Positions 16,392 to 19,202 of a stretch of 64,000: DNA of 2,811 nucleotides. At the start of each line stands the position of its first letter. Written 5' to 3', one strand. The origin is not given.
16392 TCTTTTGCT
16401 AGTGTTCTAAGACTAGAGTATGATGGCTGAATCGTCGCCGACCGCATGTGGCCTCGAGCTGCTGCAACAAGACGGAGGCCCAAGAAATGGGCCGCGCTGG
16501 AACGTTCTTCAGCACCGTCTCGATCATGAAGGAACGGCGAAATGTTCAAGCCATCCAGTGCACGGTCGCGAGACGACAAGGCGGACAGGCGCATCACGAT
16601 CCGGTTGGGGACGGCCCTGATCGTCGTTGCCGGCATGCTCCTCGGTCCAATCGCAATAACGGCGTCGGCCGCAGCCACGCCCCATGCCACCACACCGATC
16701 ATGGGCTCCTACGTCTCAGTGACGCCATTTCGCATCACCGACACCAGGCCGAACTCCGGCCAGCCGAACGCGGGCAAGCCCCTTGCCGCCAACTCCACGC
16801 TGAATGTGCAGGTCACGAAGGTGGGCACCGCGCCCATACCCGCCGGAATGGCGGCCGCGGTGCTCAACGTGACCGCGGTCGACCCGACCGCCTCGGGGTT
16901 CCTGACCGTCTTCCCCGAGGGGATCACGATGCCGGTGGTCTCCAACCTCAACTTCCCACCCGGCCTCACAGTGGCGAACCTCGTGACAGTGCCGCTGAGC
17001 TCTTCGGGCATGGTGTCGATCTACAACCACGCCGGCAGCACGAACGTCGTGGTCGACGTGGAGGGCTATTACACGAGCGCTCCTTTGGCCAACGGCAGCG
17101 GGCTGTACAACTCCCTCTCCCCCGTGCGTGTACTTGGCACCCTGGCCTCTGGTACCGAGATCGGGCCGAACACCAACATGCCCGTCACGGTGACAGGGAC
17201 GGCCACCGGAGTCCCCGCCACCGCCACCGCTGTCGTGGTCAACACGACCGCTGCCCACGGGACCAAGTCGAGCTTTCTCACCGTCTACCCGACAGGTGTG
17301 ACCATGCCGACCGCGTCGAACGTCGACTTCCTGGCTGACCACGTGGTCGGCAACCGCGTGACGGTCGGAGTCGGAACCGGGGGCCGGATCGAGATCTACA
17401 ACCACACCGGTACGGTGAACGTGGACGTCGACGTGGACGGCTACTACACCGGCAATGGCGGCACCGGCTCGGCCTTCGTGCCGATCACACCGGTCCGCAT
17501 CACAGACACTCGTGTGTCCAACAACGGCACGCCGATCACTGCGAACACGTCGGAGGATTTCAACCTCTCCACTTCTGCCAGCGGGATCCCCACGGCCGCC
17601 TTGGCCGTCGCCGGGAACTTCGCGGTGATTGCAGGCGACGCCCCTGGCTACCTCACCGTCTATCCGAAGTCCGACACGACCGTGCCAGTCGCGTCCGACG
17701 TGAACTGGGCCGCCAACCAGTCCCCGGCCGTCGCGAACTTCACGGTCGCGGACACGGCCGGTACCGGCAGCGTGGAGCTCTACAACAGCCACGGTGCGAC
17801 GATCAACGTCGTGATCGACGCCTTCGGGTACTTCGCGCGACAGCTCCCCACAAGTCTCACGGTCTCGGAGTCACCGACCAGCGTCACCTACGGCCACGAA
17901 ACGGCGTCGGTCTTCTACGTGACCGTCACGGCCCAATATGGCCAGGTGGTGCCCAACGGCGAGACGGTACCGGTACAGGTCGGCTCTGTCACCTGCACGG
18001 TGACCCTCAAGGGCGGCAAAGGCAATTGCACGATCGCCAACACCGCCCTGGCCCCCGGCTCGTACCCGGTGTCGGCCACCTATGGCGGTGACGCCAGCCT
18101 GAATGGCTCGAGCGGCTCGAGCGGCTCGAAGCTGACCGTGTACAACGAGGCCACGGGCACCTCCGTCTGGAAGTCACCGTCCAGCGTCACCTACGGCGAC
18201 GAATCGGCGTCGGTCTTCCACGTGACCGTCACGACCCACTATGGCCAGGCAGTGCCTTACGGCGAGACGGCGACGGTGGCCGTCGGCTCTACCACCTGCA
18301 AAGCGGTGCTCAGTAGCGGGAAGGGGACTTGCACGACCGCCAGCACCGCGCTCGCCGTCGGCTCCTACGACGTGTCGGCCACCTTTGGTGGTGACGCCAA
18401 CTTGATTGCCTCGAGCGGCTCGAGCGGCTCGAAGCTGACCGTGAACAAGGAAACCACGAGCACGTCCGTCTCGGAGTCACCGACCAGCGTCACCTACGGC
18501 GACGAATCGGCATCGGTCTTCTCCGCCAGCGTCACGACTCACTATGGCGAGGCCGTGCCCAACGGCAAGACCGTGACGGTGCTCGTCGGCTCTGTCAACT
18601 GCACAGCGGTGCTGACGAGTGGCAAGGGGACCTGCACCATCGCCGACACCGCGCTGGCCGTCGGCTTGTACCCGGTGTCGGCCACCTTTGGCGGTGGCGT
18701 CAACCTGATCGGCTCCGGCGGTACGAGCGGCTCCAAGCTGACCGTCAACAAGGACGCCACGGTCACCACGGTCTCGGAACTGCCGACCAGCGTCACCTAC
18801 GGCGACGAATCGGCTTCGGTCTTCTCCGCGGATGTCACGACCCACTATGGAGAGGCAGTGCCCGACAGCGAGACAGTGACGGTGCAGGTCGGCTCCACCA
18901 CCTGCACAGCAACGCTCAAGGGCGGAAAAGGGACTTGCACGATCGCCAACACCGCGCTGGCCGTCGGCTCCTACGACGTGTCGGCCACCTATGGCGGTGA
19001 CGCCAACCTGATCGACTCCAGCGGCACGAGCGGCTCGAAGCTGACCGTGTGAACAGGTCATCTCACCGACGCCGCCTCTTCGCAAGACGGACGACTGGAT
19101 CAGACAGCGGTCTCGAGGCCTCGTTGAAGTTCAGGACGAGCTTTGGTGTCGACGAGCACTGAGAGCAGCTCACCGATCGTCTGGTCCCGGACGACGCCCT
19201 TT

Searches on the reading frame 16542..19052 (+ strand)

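Call 17: search_protein_families(library=pfam, proteins=[window:16542-19052:+], max_evalue=0.001)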
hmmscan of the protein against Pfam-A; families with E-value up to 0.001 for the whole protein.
window:16542-19052:+ (836 aa): 1 family
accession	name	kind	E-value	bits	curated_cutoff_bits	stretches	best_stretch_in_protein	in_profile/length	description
PF16640.11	Big_3_5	-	1.7e-21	77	35.5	4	748-829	5-81/88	Bacterial Ig-like domain (group 3)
